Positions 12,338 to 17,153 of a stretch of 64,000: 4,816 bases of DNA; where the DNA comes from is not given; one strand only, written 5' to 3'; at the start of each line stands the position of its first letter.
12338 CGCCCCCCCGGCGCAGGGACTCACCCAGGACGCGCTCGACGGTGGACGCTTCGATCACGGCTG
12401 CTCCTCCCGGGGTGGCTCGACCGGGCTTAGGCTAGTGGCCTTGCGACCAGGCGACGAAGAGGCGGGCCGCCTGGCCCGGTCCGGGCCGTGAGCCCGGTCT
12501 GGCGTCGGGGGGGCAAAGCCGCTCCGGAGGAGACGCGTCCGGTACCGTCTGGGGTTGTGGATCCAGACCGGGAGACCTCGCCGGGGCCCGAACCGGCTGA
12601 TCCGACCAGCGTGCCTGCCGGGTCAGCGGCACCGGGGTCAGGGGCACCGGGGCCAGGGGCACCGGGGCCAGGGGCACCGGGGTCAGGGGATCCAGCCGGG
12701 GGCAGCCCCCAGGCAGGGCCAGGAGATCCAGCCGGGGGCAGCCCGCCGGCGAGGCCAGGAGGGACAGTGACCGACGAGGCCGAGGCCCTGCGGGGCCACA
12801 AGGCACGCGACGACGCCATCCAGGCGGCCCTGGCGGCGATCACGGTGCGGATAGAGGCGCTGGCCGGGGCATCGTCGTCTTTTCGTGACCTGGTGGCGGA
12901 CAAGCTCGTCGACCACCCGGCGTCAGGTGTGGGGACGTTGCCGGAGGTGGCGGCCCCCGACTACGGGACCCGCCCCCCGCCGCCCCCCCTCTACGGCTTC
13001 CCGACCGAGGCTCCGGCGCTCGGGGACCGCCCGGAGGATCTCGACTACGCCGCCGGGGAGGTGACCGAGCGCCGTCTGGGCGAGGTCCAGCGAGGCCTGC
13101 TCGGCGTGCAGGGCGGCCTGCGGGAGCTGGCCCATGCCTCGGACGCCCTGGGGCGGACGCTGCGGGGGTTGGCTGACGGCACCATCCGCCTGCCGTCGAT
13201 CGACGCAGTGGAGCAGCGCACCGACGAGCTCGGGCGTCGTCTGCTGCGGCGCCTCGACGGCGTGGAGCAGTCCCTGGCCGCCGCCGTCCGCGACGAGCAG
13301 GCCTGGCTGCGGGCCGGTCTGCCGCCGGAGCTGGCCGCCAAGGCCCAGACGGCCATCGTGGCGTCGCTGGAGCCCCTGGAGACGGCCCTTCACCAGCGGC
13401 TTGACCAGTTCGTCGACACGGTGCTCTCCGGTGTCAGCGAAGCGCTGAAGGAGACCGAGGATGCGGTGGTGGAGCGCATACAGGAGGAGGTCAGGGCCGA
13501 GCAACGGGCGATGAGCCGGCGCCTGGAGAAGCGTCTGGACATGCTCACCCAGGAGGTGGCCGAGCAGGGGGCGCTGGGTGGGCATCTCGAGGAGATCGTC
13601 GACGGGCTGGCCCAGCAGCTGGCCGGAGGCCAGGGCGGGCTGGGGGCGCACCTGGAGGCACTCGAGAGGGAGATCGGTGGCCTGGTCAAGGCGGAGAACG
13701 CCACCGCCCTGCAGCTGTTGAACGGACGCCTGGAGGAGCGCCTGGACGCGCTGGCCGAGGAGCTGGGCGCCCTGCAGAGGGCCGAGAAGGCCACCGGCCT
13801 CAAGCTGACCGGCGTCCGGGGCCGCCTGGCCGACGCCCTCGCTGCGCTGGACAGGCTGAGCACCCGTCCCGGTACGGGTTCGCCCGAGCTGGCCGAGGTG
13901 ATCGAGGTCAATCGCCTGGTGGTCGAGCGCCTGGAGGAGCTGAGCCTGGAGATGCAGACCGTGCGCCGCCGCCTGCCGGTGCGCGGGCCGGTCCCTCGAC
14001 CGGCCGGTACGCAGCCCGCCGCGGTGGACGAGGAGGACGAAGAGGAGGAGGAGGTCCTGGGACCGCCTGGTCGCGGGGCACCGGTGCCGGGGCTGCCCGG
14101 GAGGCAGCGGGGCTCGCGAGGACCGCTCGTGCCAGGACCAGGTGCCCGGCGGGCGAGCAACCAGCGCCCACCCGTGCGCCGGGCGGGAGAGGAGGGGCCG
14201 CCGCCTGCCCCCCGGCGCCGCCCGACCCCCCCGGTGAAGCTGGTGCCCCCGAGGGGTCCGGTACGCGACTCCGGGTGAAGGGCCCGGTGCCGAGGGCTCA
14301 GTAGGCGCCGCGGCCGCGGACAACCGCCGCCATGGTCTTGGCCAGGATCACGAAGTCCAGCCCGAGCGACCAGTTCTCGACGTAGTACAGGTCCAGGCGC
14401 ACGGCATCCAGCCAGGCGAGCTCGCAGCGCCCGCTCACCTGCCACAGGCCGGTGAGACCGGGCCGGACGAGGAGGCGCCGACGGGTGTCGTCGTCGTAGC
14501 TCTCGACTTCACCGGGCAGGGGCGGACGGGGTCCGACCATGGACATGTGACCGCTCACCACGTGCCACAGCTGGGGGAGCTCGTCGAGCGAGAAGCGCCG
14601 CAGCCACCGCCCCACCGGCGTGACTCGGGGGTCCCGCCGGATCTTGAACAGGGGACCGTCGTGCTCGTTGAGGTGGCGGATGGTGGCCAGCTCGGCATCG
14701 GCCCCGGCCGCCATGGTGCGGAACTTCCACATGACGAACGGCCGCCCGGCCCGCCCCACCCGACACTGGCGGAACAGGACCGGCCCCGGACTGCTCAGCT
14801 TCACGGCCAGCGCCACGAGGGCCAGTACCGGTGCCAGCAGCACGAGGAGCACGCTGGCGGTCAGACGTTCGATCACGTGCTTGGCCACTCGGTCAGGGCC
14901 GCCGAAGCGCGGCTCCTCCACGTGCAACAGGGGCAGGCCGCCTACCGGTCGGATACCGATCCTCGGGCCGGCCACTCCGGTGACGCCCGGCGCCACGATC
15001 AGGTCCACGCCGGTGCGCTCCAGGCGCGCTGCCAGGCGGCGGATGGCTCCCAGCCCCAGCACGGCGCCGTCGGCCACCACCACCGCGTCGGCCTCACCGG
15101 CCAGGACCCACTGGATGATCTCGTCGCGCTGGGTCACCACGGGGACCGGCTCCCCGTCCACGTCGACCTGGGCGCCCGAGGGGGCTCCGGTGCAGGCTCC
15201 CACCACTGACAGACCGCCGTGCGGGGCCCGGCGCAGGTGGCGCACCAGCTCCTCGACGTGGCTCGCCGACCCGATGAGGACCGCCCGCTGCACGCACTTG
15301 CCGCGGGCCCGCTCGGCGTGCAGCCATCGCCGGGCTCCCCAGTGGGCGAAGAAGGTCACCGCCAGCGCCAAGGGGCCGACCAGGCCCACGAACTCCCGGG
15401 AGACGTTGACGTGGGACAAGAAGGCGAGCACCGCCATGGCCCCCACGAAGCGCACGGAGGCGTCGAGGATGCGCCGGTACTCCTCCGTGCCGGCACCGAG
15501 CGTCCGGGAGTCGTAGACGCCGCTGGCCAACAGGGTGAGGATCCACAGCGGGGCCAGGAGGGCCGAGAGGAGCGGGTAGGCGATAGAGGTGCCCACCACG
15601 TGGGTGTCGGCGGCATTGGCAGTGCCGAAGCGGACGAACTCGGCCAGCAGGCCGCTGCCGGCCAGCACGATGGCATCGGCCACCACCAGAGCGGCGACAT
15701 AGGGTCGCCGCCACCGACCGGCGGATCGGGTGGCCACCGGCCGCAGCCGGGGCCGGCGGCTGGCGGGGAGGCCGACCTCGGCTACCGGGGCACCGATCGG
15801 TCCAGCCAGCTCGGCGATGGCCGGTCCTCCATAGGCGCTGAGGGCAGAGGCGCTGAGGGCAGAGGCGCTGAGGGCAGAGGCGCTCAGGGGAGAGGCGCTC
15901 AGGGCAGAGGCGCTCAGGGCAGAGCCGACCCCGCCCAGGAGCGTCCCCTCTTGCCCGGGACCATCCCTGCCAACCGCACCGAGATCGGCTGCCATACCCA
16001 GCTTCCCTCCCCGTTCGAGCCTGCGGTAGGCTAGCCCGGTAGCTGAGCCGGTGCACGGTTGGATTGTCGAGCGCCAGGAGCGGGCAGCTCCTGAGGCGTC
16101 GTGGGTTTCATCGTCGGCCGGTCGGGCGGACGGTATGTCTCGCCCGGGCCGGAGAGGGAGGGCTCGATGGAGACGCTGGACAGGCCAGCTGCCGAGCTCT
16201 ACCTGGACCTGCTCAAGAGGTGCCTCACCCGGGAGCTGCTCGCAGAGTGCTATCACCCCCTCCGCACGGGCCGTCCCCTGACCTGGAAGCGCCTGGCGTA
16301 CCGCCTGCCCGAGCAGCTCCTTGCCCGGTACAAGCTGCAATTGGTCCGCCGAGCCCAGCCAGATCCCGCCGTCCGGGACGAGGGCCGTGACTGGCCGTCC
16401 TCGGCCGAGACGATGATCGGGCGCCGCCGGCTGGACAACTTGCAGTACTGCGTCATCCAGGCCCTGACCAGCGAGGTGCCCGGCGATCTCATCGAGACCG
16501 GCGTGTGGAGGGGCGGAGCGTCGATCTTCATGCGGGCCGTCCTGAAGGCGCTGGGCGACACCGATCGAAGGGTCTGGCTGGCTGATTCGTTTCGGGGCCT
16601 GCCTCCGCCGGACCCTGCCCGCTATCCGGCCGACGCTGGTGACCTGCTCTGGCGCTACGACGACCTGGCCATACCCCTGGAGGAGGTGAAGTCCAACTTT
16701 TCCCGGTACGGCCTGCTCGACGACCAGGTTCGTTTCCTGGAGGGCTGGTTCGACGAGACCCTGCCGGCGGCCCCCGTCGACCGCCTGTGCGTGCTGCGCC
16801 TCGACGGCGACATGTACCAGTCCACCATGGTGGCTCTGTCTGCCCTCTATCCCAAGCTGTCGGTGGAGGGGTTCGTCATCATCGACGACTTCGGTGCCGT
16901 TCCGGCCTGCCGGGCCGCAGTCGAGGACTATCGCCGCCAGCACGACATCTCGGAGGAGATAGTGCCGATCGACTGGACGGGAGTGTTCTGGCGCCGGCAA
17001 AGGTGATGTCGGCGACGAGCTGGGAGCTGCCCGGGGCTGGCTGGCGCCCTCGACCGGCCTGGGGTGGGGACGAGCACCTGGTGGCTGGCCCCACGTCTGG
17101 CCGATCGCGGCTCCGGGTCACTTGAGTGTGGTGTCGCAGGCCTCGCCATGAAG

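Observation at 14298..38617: About 24-kb Wzx/Wzy-type glycan locus with an exceptional load of methyltransferases (9 predicted among about 23 genes)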

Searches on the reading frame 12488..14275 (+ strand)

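Call 8: search_protein_families(library=pfam, proteins=[window:12488-14275:+], max_evalue=0.01)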
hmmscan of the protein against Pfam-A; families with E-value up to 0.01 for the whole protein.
window:12488-14275:+ (596 aa): 1 family
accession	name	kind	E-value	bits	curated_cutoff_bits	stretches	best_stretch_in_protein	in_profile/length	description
PF21329.2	CYP38_PsbQ-like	-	0.0058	17.6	27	0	269-360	1-93/117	Peptidyl-prolyl cis-trans isomerase CYP38-like, PsbQ-like domain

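Call 21: search_protein_families(library=ncbifam, proteins=[window:12488-14275:+], max_evalue=0.001)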
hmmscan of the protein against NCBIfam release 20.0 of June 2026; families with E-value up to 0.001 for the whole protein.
window:12488-14275:+ (596 aa): 0 families

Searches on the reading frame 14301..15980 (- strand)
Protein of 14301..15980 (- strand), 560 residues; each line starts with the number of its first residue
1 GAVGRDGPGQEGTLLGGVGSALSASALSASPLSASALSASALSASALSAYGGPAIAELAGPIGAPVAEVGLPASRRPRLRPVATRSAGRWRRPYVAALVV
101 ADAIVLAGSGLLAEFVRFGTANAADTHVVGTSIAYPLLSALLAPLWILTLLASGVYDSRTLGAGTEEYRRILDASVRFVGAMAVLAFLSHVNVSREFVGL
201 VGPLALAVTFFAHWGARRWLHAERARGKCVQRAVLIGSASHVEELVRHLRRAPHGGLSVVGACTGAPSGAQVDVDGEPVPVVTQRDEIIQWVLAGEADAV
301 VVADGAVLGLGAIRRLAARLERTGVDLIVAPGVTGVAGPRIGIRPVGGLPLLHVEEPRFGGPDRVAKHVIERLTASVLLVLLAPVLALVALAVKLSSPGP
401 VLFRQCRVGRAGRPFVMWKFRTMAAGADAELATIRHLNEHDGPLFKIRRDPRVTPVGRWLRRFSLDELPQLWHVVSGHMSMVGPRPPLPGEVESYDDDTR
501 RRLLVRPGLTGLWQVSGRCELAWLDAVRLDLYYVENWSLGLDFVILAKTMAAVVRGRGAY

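Call 21: search_protein_families(library=ncbifam, proteins=[window:14301-15980:-], max_evalue=0.001)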
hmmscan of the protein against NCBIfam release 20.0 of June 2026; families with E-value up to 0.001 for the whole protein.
window:14301-15980:- (560 aa): 10 families
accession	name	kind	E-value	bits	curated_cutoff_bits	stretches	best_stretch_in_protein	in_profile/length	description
TIGR03025.1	EPS_sugtrans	subfamily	7.1e-123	411.1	295.55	1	101-560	2-445/445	exopolysaccharide biosynthesis polyprenyl glycosylphosphotransferase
TIGR03023.1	WcaJ_sugtrans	equivalog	1.3e-94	318.1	410.75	1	101-560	2-453/453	undecaprenyl-phosphate glucose phosphotransferase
TIGR03022.1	WbaP_sugtrans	subfamily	5.3e-92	309.5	403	1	98-560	1-456/456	undecaprenyl-phosphate galactose phosphotransferase WbaP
NF041877.1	EPS_EpsZ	equivalog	4.1e-67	226.8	800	1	141-559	47-458/459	exopolysaccharide biosynthesis polyisoprenyl-phosphate hexose-1-phosphate transferase EpsZ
NF052601.1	undeca_RfbP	equivalog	5.5e-57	192.8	330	1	364-560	42-244/244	undecaprenyl-phosphate galactose phosphotransferase family protein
TIGR03013.1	EpsB_2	subfamily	1.1e-56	192.8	393.35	1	101-559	2-442/443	TIGR03013 family XrtA/PEP-CTERM system glycosyltransferase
NF007518.0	PRK10124.1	equivalog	5.9e-46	157.1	684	1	215-550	129-454/464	undecaprenyl-phosphate glucose phosphotransferase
NF011751.0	PRK15204.1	equivalog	2.3e-41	141.9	907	1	364-560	277-476/476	undecaprenyl-phosphate galactose phosphotransferase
NF050817.1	PolSacchBiosHfsE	equivalog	2.4e-36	125.5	750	1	170-554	79-460/467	polysaccharide biosynthesis protein HfsE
NF045514.1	glycotran_HepC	equivalog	4.1e-25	88.4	140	1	365-486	115-211/220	heterocyst development glycosyltransferase HepC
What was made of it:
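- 14298..15995 (-): Priming polyprenyl-phosphate glycosylphosphotransferase (large WbaP/WcaJ-like type). The start is uncertain: either the ATG at about 15995, upstream of the tandem repeat, or a GTG after the repeat at about 15.7 kb. NCBIfam TIGR03025 scores 411 bits, above its cutoff of 295.6 (call 21).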

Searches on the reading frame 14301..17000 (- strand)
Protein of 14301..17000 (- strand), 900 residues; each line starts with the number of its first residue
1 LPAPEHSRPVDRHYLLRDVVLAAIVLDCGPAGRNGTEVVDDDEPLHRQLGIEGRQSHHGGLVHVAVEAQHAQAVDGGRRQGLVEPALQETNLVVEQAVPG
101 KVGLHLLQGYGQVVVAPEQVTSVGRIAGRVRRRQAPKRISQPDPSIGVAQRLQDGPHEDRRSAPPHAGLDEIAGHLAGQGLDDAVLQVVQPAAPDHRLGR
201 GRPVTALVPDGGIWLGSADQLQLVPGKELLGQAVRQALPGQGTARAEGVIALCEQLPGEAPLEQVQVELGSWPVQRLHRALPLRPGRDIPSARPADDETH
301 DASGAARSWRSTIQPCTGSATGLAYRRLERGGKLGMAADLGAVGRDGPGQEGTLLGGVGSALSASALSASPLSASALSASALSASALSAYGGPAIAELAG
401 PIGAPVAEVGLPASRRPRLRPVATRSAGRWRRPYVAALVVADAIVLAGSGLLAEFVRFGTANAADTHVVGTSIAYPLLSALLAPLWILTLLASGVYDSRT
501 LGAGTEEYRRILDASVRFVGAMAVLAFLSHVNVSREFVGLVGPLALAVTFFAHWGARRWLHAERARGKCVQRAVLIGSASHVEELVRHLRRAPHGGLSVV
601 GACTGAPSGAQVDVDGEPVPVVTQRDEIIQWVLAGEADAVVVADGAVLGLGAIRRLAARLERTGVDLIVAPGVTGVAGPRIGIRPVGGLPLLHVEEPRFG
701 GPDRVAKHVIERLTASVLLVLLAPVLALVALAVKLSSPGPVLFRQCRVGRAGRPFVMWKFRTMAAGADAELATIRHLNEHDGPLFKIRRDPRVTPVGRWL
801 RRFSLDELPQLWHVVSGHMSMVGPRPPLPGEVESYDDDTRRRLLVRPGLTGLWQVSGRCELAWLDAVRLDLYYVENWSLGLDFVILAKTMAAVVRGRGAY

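Call 6: search_protein_families(library=pfam, proteins=[window:14301-17000:-], max_evalue=0.01)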
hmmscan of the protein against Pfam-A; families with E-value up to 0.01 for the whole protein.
window:14301-17000:- (900 aa): 2 families
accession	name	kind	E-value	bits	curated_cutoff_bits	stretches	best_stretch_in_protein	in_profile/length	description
PF02397.22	Bac_transf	-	1.3e-62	211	27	1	707-894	1-178/179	Bacterial sugar transferase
PF13727.12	CoA_binding_3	-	4.9e-10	40.1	25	1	492-643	2-148/175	CoA-binding domain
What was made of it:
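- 14298..15995 (-): Pfam Bac_transf 211 bits plus CoA_binding_3 (call 6).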

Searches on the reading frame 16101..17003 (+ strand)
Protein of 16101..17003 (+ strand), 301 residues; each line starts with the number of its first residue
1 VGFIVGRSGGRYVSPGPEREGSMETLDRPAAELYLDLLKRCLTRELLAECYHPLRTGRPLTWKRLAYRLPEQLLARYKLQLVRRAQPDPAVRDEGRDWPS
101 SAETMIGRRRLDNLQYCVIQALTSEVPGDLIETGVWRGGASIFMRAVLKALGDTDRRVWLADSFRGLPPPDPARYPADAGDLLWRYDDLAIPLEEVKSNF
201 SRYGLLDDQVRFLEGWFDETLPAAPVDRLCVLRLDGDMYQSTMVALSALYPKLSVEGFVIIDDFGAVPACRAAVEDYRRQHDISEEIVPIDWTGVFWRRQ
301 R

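Call 6: search_protein_families(library=pfam, proteins=[window:16101-17003:+], max_evalue=0.01)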
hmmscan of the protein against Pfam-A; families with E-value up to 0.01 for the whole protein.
window:16101-17003:+ (301 aa): 2 families
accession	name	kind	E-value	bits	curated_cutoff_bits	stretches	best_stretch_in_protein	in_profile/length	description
PF05711.17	TylF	-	5.2e-103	344.3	23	1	32-299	2-264/264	Macrocin-O-methyltransferase (TylF)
PF13578.12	Methyltransf_24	-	3e-08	34.9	26.3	1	131-264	1-105/105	Methyltransferase domain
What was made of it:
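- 16167..17006 (+): TylF/MycF/NovP-type sugar O-methyltransferase (the ORF opens at 16101; the likely start is the ATG at 16167, which has a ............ Shine-Dalgarno-like sequence). Pfam TylF 344 bits (call 6).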

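Call 12: find_related_loci(query=window:16101-17003:+, collection=genome_contigs, flank=10000)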
Query window:16101-17003:+ (301 aa) in genome_contigs; peptide patterns used: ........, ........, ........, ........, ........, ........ (x = any residue, [..] = any of these).
138 stretches matched a pattern; 90 encode a relative of the query (tblastn E <= 1e-3); the best 80 are kept; 80 distinct loci.
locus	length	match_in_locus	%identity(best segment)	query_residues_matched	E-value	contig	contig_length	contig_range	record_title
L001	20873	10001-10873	61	10-299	1e-112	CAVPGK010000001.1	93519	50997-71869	MAG: Nitrospirota bacterium isolate MFD10007.bin.2.128 genome assembly, contig: contig_100032, whole genome shotgun sequ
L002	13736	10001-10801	61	31-301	6e-105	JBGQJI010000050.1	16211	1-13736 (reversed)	MAG: Candidatus Methylomirabilis sp. isolate OBJ2_061818_070_27 k141_120890_length_16211_cov_8.9890, whole genome shotgu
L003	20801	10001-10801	61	31-301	6e-104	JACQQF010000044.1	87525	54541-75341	MAG: Candidatus Methylomirabilota bacterium isolate NC_groundwater_1326_Ag_S-0.2um_61_204 S_p2_S4_coassembly_k141_137842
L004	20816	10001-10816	62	29-298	1e-101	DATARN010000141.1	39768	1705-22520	MAG TPA_asm: Acidimicrobiales bacterium isolate SMAG_U5494 k141_1269516, whole genome shotgun sequence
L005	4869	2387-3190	63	32-300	2e-101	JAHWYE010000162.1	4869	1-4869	MAG: Nitrospirae bacterium isolate CR_Sed_300A_bin.33 scaffold_381, whole genome shotgun sequence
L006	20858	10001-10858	59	33-300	8e-100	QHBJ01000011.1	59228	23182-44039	MAG: Vulcanimicrobiota bacterium isolate RRmetagenome_bin23 antarctic_metabat_spec_bin_6_contig_3830, whole genome shotg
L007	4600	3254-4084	59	25-300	3e-100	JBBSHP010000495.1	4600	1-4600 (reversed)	MAG: Bryobacterales bacterium isolate LS3_sbin.1 LS3_sbin.1_K_83108_L_4600_cov_7.0000, whole genome shotgun sequence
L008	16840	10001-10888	55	6-299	2e-99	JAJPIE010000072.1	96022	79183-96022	MAG: Acidobacteria bacterium isolate Centralia_MAG_27 k107_4084986, whole genome shotgun sequence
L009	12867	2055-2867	59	27-300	1e-99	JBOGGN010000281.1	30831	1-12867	MAG: Acidimicrobiales bacterium isolate TC-S_metawrap_bin.299 k127_3675809, whole genome shotgun sequence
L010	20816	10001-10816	57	30-299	6e-99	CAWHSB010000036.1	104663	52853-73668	MAG: Terriglobia bacterium isolate MFD06714.bin.2.104 genome assembly, contig: contig_80012, whole genome shotgun sequen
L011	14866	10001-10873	55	11-299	7e-99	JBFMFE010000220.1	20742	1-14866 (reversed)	MAG: bacterium isolate MAG263 MAG263_220, whole genome shotgun sequence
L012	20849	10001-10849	57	9-299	2e-98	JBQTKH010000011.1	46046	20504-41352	MAG: Microthrixaceae bacterium isolate SAR292 c_000000184798, whole genome shotgun sequence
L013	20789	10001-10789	59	34-299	3e-97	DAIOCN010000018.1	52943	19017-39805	MAG TPA_asm: Candidatus Dormiibacterota bacterium isolate CTOTU41423 NODE_349_length_52943_cov_22.598151, whole genome s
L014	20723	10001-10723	58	34-300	1e-96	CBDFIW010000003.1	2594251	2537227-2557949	MAG: Bryobacterales bacterium isolate a16c973b-f436-4e7a-b46b-e4efcddd1fd4 genome assembly, contig: contig_3, whole geno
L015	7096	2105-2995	54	10-299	1e-95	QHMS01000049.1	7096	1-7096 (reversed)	MAG: Verrucomicrobia bacterium isolate AV94 14_0929_05_20cm_scaffold_6345_e_197.2_curated, whole genome shotgun sequence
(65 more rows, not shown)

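Call 22: search_protein_families(library=ncbifam, proteins=[window:16101-17003:+], max_evalue=0.001)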
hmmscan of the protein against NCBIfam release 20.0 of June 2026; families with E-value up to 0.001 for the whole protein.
window:16101-17003:+ (301 aa): 0 families

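Call 45: search_solved_structures(query=window:16101-17003:+, max_evalue=0.00001)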
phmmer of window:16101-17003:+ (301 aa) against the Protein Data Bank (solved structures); distinct sequences matched with E-value up to 0.00001: 7.
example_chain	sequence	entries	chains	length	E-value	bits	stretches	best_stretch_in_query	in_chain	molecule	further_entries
4cdz_A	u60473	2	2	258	8e-78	264.6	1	90-300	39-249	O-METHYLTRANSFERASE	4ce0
5i10_A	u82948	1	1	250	4.9e-77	262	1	90-300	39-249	Probable O-methyltransferase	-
4x7u_A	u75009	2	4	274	2.7e-75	256.3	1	89-300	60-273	Mycinamicin III 3''-O-methyltransferase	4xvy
4x7v_A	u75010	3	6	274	3.4e-75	255.9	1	85-300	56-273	Mycinamicin III 3''-O-methyltransferase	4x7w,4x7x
4xvz_A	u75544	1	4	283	4.1e-75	255.7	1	89-300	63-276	Mycinamicin III 3''-O-methyltransferase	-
4x7y_B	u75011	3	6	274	2.4e-74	253.2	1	85-300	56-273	Mycinamicin III 3''-O-methyltransferase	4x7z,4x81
2wk1_A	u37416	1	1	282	3.6e-74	252.6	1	90-301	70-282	NOVP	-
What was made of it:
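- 16167..17006 (+): PDB MycF, NovP and 4cdz at E about 1e-75 (call 45).
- On TylF/MycF sugar O-methyltransferase family: MycF, NovP and 4cdz match at E about 1e-75 (call 45).
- The TylF-type enzyme matches the sugar O-methyltransferases MycF and NovP at E about 1e-75 (call 45).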
